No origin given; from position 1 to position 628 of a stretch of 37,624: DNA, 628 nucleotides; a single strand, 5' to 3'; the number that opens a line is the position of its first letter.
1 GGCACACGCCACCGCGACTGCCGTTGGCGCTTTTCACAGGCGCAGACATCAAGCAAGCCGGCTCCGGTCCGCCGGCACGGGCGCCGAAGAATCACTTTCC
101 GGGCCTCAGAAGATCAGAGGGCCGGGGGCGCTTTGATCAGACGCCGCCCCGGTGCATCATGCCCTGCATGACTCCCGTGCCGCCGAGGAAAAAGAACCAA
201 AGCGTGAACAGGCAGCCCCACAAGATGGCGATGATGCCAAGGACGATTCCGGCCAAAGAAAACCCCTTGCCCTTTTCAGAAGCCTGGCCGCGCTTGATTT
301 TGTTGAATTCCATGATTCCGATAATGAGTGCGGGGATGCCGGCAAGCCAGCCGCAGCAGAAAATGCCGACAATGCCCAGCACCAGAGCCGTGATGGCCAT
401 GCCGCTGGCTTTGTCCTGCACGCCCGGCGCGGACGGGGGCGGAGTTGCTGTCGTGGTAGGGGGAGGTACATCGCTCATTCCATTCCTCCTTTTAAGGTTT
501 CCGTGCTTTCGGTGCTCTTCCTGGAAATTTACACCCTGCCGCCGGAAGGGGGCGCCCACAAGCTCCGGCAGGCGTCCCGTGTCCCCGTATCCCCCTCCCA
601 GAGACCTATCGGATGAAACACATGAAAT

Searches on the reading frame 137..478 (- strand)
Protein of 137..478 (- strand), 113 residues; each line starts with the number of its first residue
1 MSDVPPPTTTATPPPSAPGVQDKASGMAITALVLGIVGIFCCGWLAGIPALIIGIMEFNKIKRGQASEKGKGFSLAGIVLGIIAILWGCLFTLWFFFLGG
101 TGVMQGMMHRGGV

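Call 14: search_protein_families(library=pfam, proteins=[window:137-478:-])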
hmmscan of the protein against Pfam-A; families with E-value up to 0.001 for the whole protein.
window:137-478:- (113 aa): 2 families
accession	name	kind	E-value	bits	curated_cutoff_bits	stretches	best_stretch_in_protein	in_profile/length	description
PF13828.11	DUF4190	-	6.7e-15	55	35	1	27-89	1-60/62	Domain of unknown function (DUF4190)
PF04505.17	CD225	-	0.00042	20.8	27.1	0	32-86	6-66/68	Interferon-induced transmembrane protein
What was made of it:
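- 137..478 (-): DUF4190 gene (113 aa; a small membrane-type protein by its Pfam family, with a conserved cysteine cluster). It is the last gene of a che operon - DUF2752 - DUF4190 block. Pfam PF13828, E=6.7e-15 (call 14).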

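Call 25: find_homologous_proteins(query=window:137-478:-, max_evalue=0.00001)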
Query window:137-478:- (113 aa): 51 proteins with E <= 0.00001 among 220 candidates.
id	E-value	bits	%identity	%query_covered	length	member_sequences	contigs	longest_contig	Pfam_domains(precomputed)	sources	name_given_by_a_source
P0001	2.4e-68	246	100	100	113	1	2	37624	PF13828.12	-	-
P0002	2.0e-29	120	57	82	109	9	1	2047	PF13828.12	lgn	-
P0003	2.5e-29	120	60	89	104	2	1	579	PF13828.12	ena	-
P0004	4.1e-29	119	55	97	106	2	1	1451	PF13828.12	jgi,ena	jgi:hypothetical protein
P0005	3.5e-28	116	55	93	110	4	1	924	PF13828.12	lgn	-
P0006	1.7e-27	114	56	88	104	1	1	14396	PF13828.12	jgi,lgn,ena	-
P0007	3.0e-27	113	52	97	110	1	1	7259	PF13828.12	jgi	jgi:hypothetical protein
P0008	1.0e-26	111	56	96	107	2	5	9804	PF13828.12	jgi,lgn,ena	jgi:hypothetical protein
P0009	1.2e-26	111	52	97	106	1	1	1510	PF13828.12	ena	-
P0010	2.3e-26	110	59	82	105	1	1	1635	PF13828.12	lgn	-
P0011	2.9e-26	110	52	96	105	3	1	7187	PF13828.12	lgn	-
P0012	7.0e-26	109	52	98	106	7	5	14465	PF13828.12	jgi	jgi:thiol:disulfide interchange protein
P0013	2.1e-24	104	57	78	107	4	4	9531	PF13828.12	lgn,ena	-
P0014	1.2e-23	101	51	90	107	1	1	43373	PF13828.12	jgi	jgi:hypothetical protein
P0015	2.0e-16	78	42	94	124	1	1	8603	PF13828.12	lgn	-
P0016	8.8e-14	70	46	78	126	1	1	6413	PF13828.12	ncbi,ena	-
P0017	4.2e-12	64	47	68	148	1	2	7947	PF13828.12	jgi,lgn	jgi:hypothetical protein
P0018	5.0e-12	64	38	67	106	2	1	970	PF13828.12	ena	-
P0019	6.0e-12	64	39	86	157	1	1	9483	PF13828.12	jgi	jgi:hypothetical protein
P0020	7.0e-12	63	38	95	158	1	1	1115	PF13828.12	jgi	jgi:hypothetical protein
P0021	1.3e-11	63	49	66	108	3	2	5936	PF13828.12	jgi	jgi:hypothetical protein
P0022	4.5e-11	61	50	71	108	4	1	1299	PF13828.12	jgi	jgi:putative exporter of polyketide antibiotics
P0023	4.5e-11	61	39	90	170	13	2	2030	PF13828.12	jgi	jgi:uncharacterized membrane protein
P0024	1.2e-10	59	56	56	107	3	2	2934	PF13828.12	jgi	jgi:putative exporter of polyketide antibiotics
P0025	1.4e-10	59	38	67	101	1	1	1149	PF13828.12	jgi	jgi:multisubunit Na+/H+ antiporter MnhB subunit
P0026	1.8e-10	59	46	58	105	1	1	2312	PF13828.12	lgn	-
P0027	1.9e-10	59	48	57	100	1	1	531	PF13828.12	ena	-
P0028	4.5e-10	58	36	82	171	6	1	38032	PF13828.12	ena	-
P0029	7.9e-10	57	49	67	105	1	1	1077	PF13828.12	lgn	-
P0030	8.2e-10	57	37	60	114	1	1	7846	PF13828.12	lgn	-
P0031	1.6e-9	56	48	55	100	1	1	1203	PF13828.12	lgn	-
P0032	2.0e-9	56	48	65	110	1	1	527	PF13828.12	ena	-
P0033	2.2e-9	55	52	66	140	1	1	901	PF13828.12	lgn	-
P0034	4.6e-9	54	44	66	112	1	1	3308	PF13828.12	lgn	-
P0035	6.6e-9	54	41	76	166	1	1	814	PF13828.12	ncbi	-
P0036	1.3e-8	53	37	69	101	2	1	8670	PF13828.12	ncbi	-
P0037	5.8e-8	51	38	85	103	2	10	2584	PF13828.12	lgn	-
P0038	6.9e-8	51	39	72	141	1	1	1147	PF13828.12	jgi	jgi:uncharacterized membrane protein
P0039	2.6e-7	49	36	86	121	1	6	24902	PF13828.12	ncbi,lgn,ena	-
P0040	4.3e-7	48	37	72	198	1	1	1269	PF13828.12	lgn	-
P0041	7.9e-7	47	49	62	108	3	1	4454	PF13828.12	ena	-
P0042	1.2e-6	47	48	67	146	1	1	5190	PF13828.12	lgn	-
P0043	1.9e-6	46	40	66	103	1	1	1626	PF13828.12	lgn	-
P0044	2.3e-6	46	49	65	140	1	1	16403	PF13828.12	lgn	-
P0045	3.0e-6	45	40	74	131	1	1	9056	PF13828.12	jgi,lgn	jgi:hypothetical protein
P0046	3.8e-6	45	53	60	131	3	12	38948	PF13828.12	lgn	-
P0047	4.5e-6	45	48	61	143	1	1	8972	PF13828.12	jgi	jgi:hypothetical protein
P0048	4.5e-6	45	37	66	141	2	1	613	PF13828.12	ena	-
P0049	8.8e-6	44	47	59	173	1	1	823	PF13828.12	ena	-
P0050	9.3e-6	44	40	62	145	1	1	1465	PF13828.12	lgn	-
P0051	9.8e-6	44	44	71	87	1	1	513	PF13828.12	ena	-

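Call 26: find_encoding_contigs(protein=P0006, flank=10000, max_places=3)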
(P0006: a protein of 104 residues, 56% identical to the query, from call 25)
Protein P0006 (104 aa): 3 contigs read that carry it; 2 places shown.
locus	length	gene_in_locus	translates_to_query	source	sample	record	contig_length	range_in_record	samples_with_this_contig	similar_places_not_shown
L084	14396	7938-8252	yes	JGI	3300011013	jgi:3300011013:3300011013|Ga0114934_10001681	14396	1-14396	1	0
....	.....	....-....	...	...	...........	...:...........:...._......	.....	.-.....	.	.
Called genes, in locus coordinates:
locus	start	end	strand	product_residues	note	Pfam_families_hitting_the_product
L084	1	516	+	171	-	?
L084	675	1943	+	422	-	PF07969:Amidohydro_3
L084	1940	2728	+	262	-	PF03705:CheR_N, PF01739:CheR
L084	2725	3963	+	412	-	PF00672:HAMP, PF00015:MCPsignal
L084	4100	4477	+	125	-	-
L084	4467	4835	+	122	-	PF00072:Response_reg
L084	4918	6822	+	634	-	PF01627:Hpt, PF02518:HATPase_c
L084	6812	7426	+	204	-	PF04509:CheC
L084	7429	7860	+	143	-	PF10825:DUF2752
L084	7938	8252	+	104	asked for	PF13828:DUF4190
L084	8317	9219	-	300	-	PF13495:Phage_int_SAM_4 (faint), PF02899:Phage_int_SAM_1, PF00589:Phage_integrase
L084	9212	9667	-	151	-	PF02580:Tyr_Deacylase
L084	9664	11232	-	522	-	PF03023:MurJ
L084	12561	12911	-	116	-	PF02311:AraC_binding, PF07883:Cupin_2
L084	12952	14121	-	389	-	PF02771:Acyl-CoA_dh_N, PF02770:Acyl-CoA_dh_M, PF00441:Acyl-CoA_dh_1, PF22924:ACOX_C_alpha1 (faint), PF08028:Acyl-CoA_dh_2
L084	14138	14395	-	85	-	?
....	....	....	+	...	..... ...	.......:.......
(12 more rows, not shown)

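Call 27: find_encoding_contigs(protein=P0012, flank=10000, max_places=3)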
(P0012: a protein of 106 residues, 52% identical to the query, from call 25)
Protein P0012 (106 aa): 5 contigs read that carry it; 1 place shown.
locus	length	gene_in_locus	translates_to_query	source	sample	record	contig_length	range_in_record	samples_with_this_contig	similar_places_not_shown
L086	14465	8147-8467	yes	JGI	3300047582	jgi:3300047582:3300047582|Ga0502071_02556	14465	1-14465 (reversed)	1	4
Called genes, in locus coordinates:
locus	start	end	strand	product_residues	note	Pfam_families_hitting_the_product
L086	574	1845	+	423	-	PF07969:Amidohydro_3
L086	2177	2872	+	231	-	PF01739:CheR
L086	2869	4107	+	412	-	PF00672:HAMP, PF00015:MCPsignal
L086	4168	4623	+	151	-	PF01584:CheW (weak)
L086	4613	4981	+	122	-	PF00072:Response_reg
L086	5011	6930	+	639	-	PF01627:Hpt, PF02518:HATPase_c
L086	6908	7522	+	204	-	PF13690:CheX (faint), PF04509:CheC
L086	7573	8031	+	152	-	PF10825:DUF2752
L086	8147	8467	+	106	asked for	PF13828:DUF4190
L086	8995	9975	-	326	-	PF02899:Phage_int_SAM_1, PF13495:Phage_int_SAM_4, PF00589:Phage_integrase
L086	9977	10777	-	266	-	PF00175:NAD_binding_1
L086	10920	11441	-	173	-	PF02580:Tyr_Deacylase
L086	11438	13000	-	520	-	PF03023:MurJ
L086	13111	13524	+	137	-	-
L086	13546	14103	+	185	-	-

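Call 28: find_encoding_contigs(protein=P0014, flank=10000, max_places=3)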
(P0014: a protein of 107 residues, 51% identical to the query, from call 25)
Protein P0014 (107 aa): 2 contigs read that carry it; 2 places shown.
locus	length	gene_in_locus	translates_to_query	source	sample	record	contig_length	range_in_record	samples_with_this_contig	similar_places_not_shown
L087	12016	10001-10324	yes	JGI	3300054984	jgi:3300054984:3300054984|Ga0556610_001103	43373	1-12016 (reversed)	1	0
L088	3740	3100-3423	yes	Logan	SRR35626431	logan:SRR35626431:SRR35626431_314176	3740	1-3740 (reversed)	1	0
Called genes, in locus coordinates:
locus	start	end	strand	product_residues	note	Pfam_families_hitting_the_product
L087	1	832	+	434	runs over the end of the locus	PF01053:Cys_Met_Meta_PP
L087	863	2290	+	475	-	PF07969:Amidohydro_3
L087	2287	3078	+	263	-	PF03705:CheR_N (weak), PF01739:CheR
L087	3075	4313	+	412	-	PF00672:HAMP, PF00015:MCPsignal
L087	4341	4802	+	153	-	PF01584:CheW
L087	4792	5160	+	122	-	PF00072:Response_reg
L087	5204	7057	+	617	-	PF01627:Hpt, PF02518:HATPase_c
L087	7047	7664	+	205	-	PF13690:CheX (faint), PF04509:CheC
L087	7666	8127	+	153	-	PF10825:DUF2752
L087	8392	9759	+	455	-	PF14376:Haem_bd, PF00034:Cytochrom_C (faint), PF03150:CCP_MauG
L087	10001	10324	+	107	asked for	PF13828:DUF4190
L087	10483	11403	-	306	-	PF02899:Phage_int_SAM_1, PF13495:Phage_int_SAM_4, PF00589:Phage_integrase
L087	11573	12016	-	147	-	?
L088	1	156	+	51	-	?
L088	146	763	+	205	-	PF13690:CheX (faint), PF04509:CheC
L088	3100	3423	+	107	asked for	PF13828:DUF4190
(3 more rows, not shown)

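Call 29: find_encoding_contigs(protein=P0008, flank=10000, max_places=3)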
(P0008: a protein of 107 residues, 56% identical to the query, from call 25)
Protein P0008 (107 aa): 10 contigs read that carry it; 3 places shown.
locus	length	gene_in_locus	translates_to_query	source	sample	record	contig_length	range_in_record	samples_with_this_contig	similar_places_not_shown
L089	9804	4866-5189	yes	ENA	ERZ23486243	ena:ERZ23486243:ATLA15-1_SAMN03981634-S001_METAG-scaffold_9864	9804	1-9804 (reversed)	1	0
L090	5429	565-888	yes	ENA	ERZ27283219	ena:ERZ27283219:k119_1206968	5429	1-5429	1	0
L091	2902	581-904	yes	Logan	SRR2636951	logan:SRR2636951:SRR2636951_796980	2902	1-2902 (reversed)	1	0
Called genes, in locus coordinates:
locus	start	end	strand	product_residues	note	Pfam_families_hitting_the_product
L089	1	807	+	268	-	?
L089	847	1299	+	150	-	PF01584:CheW (faint)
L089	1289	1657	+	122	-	PF00072:Response_reg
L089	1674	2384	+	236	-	PF01627:Hpt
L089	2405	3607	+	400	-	PF02518:HATPase_c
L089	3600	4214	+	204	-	PF04509:CheC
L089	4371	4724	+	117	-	PF10825:DUF2752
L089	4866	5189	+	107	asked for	PF13828:DUF4190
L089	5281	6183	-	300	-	PF02899:Phage_int_SAM_1, PF13495:Phage_int_SAM_4 (weak), PF00589:Phage_integrase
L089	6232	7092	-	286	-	PF00175:NAD_binding_1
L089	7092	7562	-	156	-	PF02580:Tyr_Deacylase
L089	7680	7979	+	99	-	-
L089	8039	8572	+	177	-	-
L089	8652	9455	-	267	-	PF01061:ABC2_membrane, PF12698:ABC2_membrane_3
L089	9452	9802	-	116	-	?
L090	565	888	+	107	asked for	PF13828:DUF4190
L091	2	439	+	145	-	?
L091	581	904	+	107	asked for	PF13828:DUF4190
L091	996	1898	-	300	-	PF02899:Phage_int_SAM_1, PF13495:Phage_int_SAM_4 (weak), PF00589:Phage_integrase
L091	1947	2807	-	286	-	PF00175:NAD_binding_1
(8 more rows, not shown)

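Call 60: find_homologous_proteins(query=A4, max_evalue=1e-8)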
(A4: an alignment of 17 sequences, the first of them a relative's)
Query A4 (17 sequences) (113 aa, profile of the alignment): 1220 proteins with E <= 1e-8 among 8000 candidates; the best 120 are listed.
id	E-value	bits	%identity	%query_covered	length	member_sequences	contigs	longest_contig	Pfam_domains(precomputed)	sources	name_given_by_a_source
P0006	1.1e-46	175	56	88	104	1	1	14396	PF13828.12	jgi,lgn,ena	-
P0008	8.6e-46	172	56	96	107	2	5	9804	PF13828.12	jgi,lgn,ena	jgi:hypothetical protein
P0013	1.2e-45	171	57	78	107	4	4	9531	PF13828.12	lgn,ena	-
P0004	1.5e-45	171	55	97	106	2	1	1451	PF13828.12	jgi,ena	jgi:hypothetical protein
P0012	1.5e-45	171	52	98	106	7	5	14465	PF13828.12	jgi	jgi:thiol:disulfide interchange protein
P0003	3.4e-45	170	60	89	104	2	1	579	PF13828.12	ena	-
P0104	2.0e-44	167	54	87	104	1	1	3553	PF13828.12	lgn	-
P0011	8.0e-44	165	52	96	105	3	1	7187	PF13828.12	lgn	-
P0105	3.2e-43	163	53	97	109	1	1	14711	PF13828.12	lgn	-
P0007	7.4e-43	162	52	97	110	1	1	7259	PF13828.12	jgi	jgi:hypothetical protein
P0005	2.0e-42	161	55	93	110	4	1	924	PF13828.12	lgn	-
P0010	2.7e-42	160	59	82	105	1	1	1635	PF13828.12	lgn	-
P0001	1.4e-41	158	100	100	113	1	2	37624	PF13828.12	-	-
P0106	1.5e-40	155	48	96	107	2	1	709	PF13828.12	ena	-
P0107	7.8e-40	153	63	80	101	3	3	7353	PF13828.12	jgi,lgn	jgi:hypothetical protein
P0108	1.5e-39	152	50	97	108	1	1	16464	PF13828.12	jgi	jgi:hypothetical protein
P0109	2.8e-39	151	51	97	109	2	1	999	PF13828.12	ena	-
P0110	8.3e-38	146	48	94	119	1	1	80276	PF13828.12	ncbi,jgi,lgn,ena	-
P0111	1.1e-37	146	56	77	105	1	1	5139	PF13828.12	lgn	-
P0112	7.9e-37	143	46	91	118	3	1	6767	PF13828.12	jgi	jgi:hypothetical protein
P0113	1.3e-36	142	45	95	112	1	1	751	PF13828.12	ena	-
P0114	2.4e-35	138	48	77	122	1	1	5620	PF13828.12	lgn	-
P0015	3.3e-33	131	42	94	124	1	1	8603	PF13828.12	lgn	-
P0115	7.9e-33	130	40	95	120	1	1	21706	PF13828.12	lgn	-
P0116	4.1e-30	121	56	82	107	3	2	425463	PF13828.12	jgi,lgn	-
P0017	8.8e-30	120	47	68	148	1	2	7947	PF13828.12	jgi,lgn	jgi:hypothetical protein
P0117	3.5e-29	118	36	94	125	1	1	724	PF13828.12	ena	-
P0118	1.6e-27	113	40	93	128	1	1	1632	PF13828.12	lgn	-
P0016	1.9e-27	113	46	78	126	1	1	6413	PF13828.12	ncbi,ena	-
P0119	1.9e-27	113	47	66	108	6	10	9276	PF13828.12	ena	-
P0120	2.0e-27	113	49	75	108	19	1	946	PF13828.12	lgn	-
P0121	2.2e-27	112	43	67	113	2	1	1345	PF13828.12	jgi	jgi:putative exporter of polyketide antibiotics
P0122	3.2e-27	112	41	85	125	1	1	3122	PF13828.12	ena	-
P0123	3.9e-27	112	50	62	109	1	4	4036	PF13828.12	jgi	jgi:putative exporter of polyketide antibiotics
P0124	4.7e-27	111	47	60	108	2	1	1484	PF13828.12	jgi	jgi:putative exporter of polyketide antibiotics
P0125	5.1e-27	111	41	81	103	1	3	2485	PF13828.12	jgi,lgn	jgi:hypothetical protein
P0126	6.7e-27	111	53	65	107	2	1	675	PF13828.12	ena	-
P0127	7.0e-27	111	49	66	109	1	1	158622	PF13828.12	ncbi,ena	-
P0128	8.0e-27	111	37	83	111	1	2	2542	PF13828.12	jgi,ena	jgi:hypothetical protein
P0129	1.0e-26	110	51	58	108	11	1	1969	PF13828.12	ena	-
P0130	1.1e-26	110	51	58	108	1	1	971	PF13828.12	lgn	-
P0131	1.2e-26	110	52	67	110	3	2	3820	PF13828.12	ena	-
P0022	1.6e-26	110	50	71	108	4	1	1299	PF13828.12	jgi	jgi:putative exporter of polyketide antibiotics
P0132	1.8e-26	110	36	77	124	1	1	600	PF13828.12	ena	-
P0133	1.8e-26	110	47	73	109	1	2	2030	PF13828.12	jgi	jgi:putative exporter of polyketide antibiotics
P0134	2.0e-26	109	41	76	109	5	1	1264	PF13828.12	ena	-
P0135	2.2e-26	109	52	67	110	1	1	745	PF13828.12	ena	-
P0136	2.3e-26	109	45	66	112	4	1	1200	PF13828.12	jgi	-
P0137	2.3e-26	109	43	74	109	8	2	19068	PF13828.12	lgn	-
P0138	2.5e-26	109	47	60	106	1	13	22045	PF13828.12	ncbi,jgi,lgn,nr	ncbi:MAG TPA: DUF4190 domain-containing protein [Nocardioidaceae bacterium]|jgi:hypothetical protein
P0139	3.4e-26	109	45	66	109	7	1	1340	PF13828.12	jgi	jgi:putative exporter of polyketide antibiotics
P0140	3.5e-26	109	47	60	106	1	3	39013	PF13828.12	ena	-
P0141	3.6e-26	109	42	74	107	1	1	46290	PF13828.12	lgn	-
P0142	4.1e-26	108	46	60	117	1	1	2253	PF13828.12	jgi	-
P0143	4.1e-26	108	51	71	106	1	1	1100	PF13828.12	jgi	-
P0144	4.3e-26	108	47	60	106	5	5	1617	PF13828.12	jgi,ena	-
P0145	4.6e-26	108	45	61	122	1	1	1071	PF13828.12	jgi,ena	-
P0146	4.6e-26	108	49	67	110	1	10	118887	PF13828.12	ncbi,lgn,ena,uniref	ncbi:DUF4190 domain-containing protein [Nocardioides sp.]|uniref:DUF4190 domain-containing protein n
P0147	4.7e-26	108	50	60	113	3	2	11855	PF13828.12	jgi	jgi:hypothetical protein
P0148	4.7e-26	108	37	95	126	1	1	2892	PF13828.12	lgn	-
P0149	4.9e-26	108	42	73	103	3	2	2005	PF13828.12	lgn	-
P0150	6.9e-26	108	46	63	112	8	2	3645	PF13828.12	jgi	jgi:hypothetical protein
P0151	7.2e-26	108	39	67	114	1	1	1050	PF13828.12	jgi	jgi:hypothetical protein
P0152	8.6e-26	107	43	61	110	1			PF13828.12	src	-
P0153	9.1e-26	107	44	65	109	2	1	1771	PF13828.12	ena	-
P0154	9.1e-26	107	47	88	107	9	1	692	PF13828.12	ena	-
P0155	9.3e-26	107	41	65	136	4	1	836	PF13828.12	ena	-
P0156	9.4e-26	107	49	66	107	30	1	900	PF13828.12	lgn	-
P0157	1.0e-25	107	45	65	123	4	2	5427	PF13828.12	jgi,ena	-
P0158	1.1e-25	107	46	60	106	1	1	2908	PF13828.12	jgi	jgi:hypothetical protein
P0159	1.1e-25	107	47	60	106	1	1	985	PF13828.12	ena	-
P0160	1.2e-25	107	41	67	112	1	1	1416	PF13828.12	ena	-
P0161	1.3e-25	107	42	73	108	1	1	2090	PF13828.12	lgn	-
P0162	1.3e-25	107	48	70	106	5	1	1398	PF13828.12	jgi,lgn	jgi:putative exporter of polyketide antibiotics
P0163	1.3e-25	107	42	58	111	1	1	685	PF13828.12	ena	-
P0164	1.4e-25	107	41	72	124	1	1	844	PF13828.12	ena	-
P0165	1.7e-25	106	49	60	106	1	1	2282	PF13828.12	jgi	jgi:hypothetical protein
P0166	1.8e-25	106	42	78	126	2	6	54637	PF13828.12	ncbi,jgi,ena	-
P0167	1.8e-25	106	44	58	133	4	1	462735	PF13828.12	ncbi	ncbi:hypothetical protein GCM10027596_20310 [Nocardioides korecus]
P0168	2.1e-25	106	46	62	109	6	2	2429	PF13828.12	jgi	jgi:putative exporter of polyketide antibiotics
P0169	2.2e-25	106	44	61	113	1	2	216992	PF13828.12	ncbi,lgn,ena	-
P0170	2.2e-25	106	44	69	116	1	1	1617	PF13828.12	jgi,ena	-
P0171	2.5e-25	106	38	65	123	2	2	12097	PF13828.12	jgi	jgi:hypothetical protein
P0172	3.3e-25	106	43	79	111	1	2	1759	PF13828.12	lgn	-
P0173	3.4e-25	105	49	64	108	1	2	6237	PF13828.12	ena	-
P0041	3.5e-25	105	49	62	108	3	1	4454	PF13828.12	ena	-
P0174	3.6e-25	105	44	58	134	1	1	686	PF13828.12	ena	-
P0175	3.7e-25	105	46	59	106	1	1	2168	PF13828.12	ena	-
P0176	3.7e-25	105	45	65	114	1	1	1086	PF13828.12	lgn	-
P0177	3.7e-25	105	37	96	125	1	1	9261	PF13828.12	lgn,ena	-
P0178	3.9e-25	105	49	61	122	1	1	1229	PF13828.12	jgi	jgi:hypothetical protein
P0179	4.0e-25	105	49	60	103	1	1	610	PF13828.12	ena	-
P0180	4.2e-25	105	42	81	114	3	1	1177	PF13828.12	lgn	-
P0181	5.1e-25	105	45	65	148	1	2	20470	PF13828.12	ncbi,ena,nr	ncbi:MAG: DUF4190 domain-containing protein [Nocardioidaceae bacterium]|nr:DUF4190 domain-containing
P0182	5.3e-25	105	46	70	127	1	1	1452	PF13828.12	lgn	-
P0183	5.4e-25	105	42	63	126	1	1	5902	PF13828.12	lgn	-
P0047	5.5e-25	105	48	61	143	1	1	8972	PF13828.12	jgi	jgi:hypothetical protein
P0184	6.1e-25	105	49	66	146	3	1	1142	PF13828.12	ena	-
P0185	6.6e-25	105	40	66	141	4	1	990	PF13828.12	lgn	-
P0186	6.7e-25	105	48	68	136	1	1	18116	PF13828.12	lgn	-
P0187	6.8e-25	105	41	66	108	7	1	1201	PF13828.12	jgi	jgi:predicted acyltransferase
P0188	7.3e-25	104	44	64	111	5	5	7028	PF13828.12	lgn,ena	-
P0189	7.3e-25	104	35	82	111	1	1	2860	PF13828.12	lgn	-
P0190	8.4e-25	104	45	58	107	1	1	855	PF13828.12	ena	-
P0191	8.9e-25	104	52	54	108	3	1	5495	PF13828.12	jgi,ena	-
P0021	9.9e-25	104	49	66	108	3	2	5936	PF13828.12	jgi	jgi:hypothetical protein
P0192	1.1e-24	104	41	63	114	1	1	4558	PF13828.12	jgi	jgi:hypothetical protein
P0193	1.2e-24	104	43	72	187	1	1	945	PF13828.12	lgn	-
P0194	1.2e-24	104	39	78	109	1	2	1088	PF13828.12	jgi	jgi:putative exporter of polyketide antibiotics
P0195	1.3e-24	104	45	61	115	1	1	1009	PF13828.12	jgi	jgi:hypothetical protein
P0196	1.3e-24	104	50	60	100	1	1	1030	PF13828.12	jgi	jgi:putative exporter of polyketide antibiotics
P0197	1.4e-24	104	45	69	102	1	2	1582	PF13828.12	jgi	jgi:putative exporter of polyketide antibiotics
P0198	1.4e-24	103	45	58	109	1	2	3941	PF13828.12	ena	-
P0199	1.5e-24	103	43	61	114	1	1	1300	PF13828.12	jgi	jgi:putative exporter of polyketide antibiotics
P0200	1.6e-24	103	40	65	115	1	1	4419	PF13828.12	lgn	-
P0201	1.7e-24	103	41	66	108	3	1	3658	PF13828.12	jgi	-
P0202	1.9e-24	103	46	66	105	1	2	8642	PF13828.12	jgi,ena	-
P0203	2.0e-24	103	47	50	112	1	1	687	PF13828.12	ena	-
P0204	2.1e-24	103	42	73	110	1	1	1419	PF13828.12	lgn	-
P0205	2.2e-24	103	44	79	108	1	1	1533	PF13828.12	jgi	jgi:putative exporter of polyketide antibiotics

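Call 61: list_cluster_members(proteins=[P0110, P0016, P0116, P0062, P0064, P0068, P0073, P0075, P0079, P0089])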
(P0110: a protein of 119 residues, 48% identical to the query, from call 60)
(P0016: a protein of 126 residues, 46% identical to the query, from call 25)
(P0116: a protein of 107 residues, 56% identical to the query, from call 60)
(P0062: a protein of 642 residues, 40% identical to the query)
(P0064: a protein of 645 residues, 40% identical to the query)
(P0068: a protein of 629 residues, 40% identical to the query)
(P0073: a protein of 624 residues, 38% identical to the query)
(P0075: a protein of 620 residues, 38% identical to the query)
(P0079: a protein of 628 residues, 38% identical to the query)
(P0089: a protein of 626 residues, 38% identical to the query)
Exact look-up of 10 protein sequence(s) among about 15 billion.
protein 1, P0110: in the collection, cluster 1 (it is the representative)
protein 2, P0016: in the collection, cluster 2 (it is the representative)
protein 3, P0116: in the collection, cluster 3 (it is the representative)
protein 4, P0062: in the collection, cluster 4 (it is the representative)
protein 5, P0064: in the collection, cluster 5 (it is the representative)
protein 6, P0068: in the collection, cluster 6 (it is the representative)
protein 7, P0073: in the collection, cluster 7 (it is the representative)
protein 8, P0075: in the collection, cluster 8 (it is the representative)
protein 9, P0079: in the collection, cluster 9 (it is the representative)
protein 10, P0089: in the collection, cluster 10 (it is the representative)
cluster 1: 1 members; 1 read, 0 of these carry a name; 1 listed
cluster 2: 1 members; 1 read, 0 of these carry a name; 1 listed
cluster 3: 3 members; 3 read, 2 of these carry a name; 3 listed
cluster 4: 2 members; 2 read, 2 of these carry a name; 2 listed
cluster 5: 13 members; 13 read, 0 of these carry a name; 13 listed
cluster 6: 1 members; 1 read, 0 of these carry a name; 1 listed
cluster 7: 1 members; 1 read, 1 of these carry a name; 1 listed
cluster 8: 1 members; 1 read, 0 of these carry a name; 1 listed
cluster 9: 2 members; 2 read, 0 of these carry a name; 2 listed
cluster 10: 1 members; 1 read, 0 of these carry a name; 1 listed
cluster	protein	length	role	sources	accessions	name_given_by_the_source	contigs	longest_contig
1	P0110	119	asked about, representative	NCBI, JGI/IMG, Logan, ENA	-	-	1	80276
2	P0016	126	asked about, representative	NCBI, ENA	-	-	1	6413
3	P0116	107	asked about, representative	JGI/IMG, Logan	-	-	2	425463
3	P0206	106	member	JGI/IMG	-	hypothetical protein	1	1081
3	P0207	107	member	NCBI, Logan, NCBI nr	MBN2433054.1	MAG: DUF4190 domain-containing protein [Acidobacteria bacterium] | DUF4190 domain-containing protein [Acidobacteriota bacterium]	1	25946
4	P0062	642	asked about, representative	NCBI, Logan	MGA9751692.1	MAG: TonB family protein [Acidobacteriota bacterium]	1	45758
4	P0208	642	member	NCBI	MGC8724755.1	MAG: TonB family protein [Acidobacteriota bacterium]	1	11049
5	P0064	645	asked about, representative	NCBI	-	-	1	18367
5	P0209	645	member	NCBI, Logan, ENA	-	-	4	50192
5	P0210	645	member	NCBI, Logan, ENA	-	-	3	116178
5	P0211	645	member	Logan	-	-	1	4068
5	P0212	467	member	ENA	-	-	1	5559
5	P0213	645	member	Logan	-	-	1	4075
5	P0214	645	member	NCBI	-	-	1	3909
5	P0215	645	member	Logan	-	-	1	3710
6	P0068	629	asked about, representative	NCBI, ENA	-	-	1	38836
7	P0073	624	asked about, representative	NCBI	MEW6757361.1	MAG: TonB family protein [Acidobacteriota bacterium]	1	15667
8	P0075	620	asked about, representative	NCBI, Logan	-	-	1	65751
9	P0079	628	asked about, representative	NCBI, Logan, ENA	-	-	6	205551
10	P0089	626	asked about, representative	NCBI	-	-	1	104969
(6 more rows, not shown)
